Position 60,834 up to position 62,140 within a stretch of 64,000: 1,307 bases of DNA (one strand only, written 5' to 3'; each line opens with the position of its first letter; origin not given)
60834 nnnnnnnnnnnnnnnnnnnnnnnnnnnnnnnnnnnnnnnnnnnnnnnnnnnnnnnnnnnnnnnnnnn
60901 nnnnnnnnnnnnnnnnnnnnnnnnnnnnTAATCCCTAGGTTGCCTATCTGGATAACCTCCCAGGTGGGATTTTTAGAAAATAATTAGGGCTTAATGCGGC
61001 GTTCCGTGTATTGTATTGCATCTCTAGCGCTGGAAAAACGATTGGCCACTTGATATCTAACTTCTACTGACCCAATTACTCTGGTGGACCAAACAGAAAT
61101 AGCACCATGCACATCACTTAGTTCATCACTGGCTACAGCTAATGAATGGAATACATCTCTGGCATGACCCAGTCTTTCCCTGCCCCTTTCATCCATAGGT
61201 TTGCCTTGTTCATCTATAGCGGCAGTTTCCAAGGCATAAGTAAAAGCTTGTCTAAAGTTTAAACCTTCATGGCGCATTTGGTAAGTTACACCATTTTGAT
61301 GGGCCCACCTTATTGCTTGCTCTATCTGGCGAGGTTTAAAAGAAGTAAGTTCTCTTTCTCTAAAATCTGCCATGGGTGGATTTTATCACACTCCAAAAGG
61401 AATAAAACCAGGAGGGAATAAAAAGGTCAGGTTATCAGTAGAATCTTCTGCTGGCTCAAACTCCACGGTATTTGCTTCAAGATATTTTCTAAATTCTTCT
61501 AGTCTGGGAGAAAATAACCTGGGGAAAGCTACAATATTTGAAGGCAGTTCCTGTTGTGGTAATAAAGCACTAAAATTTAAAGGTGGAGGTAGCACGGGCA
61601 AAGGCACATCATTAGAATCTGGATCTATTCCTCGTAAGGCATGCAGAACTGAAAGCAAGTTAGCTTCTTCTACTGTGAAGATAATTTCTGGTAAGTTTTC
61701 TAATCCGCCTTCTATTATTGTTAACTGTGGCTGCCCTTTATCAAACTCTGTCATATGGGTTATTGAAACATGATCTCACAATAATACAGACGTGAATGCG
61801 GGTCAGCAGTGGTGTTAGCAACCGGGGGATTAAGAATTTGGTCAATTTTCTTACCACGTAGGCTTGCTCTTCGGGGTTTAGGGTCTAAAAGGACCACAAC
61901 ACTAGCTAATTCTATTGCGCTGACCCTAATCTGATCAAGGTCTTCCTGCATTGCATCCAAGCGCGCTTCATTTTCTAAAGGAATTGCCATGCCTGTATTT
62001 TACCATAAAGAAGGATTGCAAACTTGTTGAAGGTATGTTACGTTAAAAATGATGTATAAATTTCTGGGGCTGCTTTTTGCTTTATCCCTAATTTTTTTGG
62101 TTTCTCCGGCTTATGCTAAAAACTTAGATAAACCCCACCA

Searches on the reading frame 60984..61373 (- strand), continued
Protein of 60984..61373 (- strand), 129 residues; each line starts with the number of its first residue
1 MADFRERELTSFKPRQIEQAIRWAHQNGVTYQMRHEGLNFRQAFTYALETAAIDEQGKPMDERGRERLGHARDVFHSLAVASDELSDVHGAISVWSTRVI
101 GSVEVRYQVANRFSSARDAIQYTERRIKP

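Call 96: search_protein_families(library=ncbifam, alignment_id=A1, max_evalue=0.1)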
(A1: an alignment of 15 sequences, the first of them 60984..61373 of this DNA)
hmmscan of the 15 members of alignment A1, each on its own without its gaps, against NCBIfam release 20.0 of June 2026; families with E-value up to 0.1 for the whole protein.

A. member 1, window:60984-61373:- (129 aa): 0 families

B. families by the number of members that match (of 15 scanned): 3 families
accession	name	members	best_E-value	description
NF001476.0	PRK00326.2-2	1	0.011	division/cell wall cluster transcriptional repressor MraZ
TIGR04228.1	isopep_sspB_C2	1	0.048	SspB-related isopeptide-forming adhesin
NF010742.0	PRK14144.1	1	0.062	nucleotide exchange factor GrpE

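Call 99: search_dna_similar(query=window:60984-61373:-, collection=phages, mode=protein, max_evalue=0.01, max_rows=5)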
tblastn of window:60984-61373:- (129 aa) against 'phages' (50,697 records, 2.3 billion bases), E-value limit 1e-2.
No match.

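Call 109: search_solved_structures(query=P0019, max_evalue=1)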
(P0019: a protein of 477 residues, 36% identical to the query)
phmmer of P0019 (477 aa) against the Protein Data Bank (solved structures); distinct sequences matched with E-value up to 1: 0.

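Call 110: search_protein_families(library=phrogs, proteins=[P0019, P0011, P0016, P0023, L098:7446-8135:+, L098:4765-5301:+], max_evalue=0.01)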
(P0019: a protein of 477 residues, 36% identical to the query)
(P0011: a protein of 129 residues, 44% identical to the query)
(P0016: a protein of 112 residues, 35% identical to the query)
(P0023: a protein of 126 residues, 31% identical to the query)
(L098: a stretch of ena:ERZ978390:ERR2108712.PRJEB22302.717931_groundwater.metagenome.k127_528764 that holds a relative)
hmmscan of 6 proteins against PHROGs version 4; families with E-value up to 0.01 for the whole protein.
P0019 (477 aa): 0 families

P0011 (129 aa): 0 families

P0016 (112 aa): 0 families

P0023 (126 aa): 0 families

L098:7446-8135:+ (229 aa): 5 families
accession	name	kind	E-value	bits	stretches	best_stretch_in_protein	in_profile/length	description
phrog_29098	-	unknown function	1.4e-20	74.7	1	7-127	8-129/486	-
phrog_34329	-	unknown function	1.1e-18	68.7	1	7-116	7-119/368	-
phrog_21516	-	unknown function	7.2e-18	66.3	1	15-131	4-129/252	-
phrog_37652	-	unknown function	5e-10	40.3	1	40-104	31-95/253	-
phrog_740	-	DNA, RNA and nucleotide metabolism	0.00039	20.5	1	6-91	23-87/332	HNH endonuclease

L098:4765-5301:+ (178 aa): 0 families

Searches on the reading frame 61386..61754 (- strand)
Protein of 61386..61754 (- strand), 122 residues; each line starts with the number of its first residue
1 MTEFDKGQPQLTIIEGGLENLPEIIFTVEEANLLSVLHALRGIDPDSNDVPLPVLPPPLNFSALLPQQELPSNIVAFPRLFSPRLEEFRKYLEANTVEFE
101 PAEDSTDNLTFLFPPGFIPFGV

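Call 3: search_protein_families(library=pfam, proteins=[window:61386-61754:-], max_evalue=1)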
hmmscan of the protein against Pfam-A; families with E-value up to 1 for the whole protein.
window:61386-61754:- (122 aa): 0 families

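Call 4: search_protein_families(library=ncbifam, proteins=[window:61386-61754:-], max_evalue=1)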
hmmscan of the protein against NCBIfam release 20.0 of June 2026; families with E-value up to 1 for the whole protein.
window:61386-61754:- (122 aa): 0 families

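Call 7: search_protein_families(library=padloc, proteins=[window:61386-61754:-], max_evalue=1)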
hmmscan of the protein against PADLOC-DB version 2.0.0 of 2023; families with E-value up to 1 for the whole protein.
window:61386-61754:- (122 aa): 0 families

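Call 8: search_protein_families(library=phrogs, proteins=[window:61386-61754:-], max_evalue=1)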
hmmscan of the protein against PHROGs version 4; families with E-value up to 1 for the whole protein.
window:61386-61754:- (122 aa): 0 families

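Call 11: find_homologous_proteins(query=window:61386-61754:-, max_evalue=0.01)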
Query window:61386-61754:- (122 aa): 1 proteins with E <= 0.01 among 7 candidates.
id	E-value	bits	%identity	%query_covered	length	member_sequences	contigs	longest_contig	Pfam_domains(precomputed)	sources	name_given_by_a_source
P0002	1.1e-72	260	100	100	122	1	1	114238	-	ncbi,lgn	-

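Call 83: find_related_loci(query=window:61386-61754:-, collection=viral_contigs, flank=5000)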
Query window:61386-61754:- (122 aa) in viral_contigs; peptide patterns used: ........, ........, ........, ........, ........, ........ (x = any residue, [..] = any of these).
14 stretches matched a pattern, but none encodes a relative of the query by tblastn (E <= 1e-3).

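Call 98: search_dna_similar(query=window:61386-61754:-, collection=plasmids, mode=protein, max_evalue=0.01, max_rows=5)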
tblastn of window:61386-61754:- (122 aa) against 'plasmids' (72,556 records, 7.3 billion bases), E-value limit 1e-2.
No match.

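Call 106: search_solved_structures(query=window:61386-61754:-, max_evalue=10)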
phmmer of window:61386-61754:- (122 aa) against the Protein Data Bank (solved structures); distinct sequences matched with E-value up to 10: 4.
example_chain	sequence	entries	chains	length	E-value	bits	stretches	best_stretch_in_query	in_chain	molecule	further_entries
5ola_E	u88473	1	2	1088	1.5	12.3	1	29-83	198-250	DNA-directed RNA polymerase, mitochondrial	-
4boc_A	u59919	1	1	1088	1.5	12.3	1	29-83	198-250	DNA-DIRECTED RNA POLYMERASE, MITOCHONDRIAL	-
8u8u_E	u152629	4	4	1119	1.5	12.3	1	29-83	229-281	DNA-directed RNA polymerase, mitochondrial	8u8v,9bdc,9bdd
6erp_A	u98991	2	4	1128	1.6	12.2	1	29-83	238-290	DNA-directed RNA polymerase, mitochondrial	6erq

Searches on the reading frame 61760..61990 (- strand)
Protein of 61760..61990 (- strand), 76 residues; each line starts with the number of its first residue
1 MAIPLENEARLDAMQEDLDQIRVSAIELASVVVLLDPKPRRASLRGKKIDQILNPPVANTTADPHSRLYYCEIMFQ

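Call 3: search_protein_families(library=pfam, proteins=[window:61760-61990:-], max_evalue=1)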
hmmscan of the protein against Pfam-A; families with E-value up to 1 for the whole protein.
window:61760-61990:- (76 aa): 0 families

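Call 4: search_protein_families(library=ncbifam, proteins=[window:61760-61990:-], max_evalue=1)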
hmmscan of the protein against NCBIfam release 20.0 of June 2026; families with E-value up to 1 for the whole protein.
window:61760-61990:- (76 aa): 0 families

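Call 7: search_protein_families(library=padloc, proteins=[window:61760-61990:-], max_evalue=1)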
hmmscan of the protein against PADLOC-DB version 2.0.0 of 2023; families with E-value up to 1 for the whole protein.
window:61760-61990:- (76 aa): 0 families

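Call 8: search_protein_families(library=phrogs, proteins=[window:61760-61990:-], max_evalue=1)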
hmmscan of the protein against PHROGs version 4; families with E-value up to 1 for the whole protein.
window:61760-61990:- (76 aa): 0 families

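Call 12: find_homologous_proteins(query=window:61760-61990:-, max_evalue=0.01)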
Query window:61760-61990:- (76 aa): 1 proteins with E <= 0.01 among 1 candidates.
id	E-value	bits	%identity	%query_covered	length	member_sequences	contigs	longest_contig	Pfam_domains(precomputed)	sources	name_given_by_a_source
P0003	1.4e-41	157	100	100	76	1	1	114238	-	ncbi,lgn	-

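Call 84: find_related_loci(query=window:61760-61990:-, collection=viral_contigs, flank=5000)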
Query window:61760-61990:- (76 aa) in viral_contigs; peptide patterns used: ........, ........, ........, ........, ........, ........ (x = any residue, [..] = any of these).
32 stretches matched a pattern, but none encodes a relative of the query by tblastn (E <= 1e-3).

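Call 105: search_solved_structures(query=window:61760-61990:-, max_evalue=10)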
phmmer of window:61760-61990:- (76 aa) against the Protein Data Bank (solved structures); distinct sequences matched with E-value up to 10: 1.
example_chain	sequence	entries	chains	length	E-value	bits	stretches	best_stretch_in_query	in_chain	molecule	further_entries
6epc_T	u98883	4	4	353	0.3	15.1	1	38-67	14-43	Proteasome 26S subunit, non-ATPase 8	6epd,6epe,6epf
